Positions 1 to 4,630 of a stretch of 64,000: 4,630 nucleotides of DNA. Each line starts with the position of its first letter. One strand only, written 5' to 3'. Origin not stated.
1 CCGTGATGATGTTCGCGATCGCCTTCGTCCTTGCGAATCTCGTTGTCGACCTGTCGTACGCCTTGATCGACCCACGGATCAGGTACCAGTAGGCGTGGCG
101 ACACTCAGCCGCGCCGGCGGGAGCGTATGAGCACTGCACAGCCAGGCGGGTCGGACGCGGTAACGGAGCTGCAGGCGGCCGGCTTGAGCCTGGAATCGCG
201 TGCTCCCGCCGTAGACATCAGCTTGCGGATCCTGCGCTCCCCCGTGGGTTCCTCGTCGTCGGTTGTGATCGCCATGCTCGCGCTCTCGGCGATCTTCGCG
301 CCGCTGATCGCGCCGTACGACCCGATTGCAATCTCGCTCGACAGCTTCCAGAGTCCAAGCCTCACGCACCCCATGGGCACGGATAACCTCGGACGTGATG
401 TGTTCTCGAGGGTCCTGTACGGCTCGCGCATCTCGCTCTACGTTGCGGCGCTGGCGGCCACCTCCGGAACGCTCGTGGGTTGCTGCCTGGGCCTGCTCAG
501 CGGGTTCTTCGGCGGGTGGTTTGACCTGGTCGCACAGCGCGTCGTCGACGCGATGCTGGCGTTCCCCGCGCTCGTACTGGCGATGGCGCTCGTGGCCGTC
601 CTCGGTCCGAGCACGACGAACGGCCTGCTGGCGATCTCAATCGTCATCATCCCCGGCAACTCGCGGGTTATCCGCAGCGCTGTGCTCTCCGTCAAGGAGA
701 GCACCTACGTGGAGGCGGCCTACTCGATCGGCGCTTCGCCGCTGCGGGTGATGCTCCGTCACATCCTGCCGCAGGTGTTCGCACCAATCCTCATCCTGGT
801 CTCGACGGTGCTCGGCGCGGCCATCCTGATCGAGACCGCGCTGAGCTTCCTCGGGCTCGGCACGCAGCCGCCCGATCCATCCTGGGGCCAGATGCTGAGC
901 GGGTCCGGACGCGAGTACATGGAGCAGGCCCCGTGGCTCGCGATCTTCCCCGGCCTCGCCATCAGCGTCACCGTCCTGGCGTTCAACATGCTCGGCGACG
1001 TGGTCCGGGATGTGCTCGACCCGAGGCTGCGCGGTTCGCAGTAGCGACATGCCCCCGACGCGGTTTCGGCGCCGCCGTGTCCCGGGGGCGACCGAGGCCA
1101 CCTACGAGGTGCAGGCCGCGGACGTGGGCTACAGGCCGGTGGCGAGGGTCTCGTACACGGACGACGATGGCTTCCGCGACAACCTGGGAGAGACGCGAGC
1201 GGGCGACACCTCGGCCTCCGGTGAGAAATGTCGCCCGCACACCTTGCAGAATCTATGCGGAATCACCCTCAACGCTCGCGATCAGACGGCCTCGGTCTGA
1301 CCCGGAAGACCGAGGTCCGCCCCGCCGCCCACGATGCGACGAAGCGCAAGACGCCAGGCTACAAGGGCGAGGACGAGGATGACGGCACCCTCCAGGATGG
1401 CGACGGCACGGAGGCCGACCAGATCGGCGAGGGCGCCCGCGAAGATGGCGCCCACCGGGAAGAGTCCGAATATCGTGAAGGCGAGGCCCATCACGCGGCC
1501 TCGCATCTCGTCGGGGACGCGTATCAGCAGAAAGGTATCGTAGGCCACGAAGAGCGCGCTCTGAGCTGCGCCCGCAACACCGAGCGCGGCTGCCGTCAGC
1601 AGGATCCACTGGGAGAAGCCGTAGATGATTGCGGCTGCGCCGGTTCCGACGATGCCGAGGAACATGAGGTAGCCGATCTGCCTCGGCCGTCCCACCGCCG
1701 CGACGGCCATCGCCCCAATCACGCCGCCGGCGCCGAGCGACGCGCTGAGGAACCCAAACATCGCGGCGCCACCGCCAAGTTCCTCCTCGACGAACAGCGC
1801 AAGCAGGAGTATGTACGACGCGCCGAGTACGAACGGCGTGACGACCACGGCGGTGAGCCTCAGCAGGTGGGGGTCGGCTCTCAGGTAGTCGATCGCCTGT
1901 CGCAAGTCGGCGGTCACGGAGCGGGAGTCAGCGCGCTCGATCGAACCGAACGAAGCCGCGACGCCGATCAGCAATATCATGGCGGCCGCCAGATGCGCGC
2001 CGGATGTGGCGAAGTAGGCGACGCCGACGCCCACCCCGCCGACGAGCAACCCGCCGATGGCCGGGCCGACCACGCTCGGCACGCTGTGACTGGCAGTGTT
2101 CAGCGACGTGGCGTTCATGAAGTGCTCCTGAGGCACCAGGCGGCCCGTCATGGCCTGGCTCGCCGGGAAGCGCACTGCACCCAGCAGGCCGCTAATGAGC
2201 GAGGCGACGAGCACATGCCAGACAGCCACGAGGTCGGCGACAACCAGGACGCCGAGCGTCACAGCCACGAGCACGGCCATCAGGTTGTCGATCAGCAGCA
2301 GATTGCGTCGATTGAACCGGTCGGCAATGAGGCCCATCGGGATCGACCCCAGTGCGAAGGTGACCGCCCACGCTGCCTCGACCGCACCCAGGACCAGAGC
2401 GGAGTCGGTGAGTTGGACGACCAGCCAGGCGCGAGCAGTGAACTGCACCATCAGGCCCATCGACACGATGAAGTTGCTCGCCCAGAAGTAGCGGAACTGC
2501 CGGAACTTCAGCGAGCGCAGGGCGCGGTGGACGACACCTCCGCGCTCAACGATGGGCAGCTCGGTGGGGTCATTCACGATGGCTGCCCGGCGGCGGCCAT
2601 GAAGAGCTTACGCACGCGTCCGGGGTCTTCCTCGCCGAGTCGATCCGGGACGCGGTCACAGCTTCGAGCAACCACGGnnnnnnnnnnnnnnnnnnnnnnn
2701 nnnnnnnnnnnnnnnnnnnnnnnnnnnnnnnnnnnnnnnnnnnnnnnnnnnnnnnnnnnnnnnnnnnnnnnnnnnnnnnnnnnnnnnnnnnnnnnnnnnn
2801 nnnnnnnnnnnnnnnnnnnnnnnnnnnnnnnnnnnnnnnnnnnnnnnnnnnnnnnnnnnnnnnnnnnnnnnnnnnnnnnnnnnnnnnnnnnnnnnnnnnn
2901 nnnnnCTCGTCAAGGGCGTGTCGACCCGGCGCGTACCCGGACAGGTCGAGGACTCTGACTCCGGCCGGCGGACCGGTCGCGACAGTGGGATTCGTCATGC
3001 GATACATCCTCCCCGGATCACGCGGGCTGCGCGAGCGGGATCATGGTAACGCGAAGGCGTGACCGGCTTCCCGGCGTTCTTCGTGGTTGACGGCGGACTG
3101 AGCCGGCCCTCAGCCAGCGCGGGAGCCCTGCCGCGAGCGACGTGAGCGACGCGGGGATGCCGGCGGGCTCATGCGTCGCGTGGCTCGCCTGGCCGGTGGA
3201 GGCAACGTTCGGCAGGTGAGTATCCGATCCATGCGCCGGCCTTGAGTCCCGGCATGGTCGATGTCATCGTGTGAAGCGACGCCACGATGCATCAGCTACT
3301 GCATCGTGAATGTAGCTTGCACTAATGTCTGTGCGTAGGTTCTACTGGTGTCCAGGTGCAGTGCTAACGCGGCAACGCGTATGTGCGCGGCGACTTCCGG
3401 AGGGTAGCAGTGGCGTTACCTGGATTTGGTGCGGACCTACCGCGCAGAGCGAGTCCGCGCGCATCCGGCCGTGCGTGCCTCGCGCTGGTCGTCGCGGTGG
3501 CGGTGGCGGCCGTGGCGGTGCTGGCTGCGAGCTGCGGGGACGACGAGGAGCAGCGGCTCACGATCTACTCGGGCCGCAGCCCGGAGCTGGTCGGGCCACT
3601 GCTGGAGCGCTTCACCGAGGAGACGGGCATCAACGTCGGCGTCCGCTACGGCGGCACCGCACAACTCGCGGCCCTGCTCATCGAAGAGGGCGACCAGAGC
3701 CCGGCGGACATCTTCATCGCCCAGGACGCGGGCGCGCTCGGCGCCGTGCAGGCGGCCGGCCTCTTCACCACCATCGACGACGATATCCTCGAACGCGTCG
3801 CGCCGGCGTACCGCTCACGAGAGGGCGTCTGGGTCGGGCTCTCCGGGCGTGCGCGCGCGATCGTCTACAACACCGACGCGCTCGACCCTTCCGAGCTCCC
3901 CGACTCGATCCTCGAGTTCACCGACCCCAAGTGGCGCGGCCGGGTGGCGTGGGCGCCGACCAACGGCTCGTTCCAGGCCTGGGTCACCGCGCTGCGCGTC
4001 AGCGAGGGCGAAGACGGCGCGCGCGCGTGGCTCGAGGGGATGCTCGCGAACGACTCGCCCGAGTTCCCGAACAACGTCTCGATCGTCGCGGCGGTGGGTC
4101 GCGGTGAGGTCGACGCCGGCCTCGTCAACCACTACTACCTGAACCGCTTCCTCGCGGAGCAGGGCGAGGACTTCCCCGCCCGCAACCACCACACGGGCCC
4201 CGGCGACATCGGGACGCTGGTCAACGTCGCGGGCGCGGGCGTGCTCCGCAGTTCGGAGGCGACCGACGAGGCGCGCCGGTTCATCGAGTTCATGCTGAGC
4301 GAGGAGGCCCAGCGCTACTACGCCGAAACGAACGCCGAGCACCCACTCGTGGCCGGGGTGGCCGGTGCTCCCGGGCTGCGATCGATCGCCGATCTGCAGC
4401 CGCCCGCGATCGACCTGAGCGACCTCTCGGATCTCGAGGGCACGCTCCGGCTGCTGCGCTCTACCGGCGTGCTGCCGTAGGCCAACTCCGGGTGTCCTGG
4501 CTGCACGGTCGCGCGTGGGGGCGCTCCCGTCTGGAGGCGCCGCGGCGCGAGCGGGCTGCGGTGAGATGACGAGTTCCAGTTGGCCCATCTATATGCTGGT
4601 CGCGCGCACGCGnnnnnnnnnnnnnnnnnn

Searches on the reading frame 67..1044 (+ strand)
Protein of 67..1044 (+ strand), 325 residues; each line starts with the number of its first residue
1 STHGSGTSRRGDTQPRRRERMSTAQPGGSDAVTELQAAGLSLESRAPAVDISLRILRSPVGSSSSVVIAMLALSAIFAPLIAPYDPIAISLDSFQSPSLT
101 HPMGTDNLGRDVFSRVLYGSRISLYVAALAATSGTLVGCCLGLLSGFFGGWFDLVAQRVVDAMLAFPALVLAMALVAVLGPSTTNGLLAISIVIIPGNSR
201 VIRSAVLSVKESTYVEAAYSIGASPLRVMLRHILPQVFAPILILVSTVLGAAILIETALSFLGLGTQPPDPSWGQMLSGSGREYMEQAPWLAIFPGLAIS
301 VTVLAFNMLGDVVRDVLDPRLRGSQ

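Call 44: search_protein_families(library=pfam, proteins=[window:67-1044:+], max_evalue=0.001)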
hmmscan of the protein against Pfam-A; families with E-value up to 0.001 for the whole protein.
window:67-1044:+ (325 aa): 2 families
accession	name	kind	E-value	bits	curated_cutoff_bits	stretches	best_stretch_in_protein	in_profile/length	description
PF00528.27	BPD_transp_1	-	9.7e-33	113.9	26.4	1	139-322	2-183/184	Binding-protein-dependent transport system inner membrane component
PF12911.12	OppC_N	-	1.6e-06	28.3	23.9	1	53-92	8-47/53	N-terminal TM domain of oligopeptide transport permease C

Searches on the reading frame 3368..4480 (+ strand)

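Call 44: search_protein_families(library=pfam, proteins=[window:3368-4480:+], max_evalue=0.001)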
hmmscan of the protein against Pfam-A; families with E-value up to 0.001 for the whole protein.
window:3368-4480:+ (370 aa): 4 families
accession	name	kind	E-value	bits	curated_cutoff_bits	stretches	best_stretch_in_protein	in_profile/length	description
PF13343.11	SBP_bac_6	-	1.7e-23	83.8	24.6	1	112-326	3-218/245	Bacterial extracellular solute-binding protein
PF01547.30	SBP_bac_1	-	3.5e-19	70.4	26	1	77-315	13-306/307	Bacterial extracellular solute-binding protein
PF13416.11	SBP_bac_8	-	2.2e-17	64.2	27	1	79-332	3-266/279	Bacterial extracellular solute-binding protein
PF13531.11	SBP_bac_11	-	7.1e-17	62.4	25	1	66-317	3-220/227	Bacterial extracellular solute-binding protein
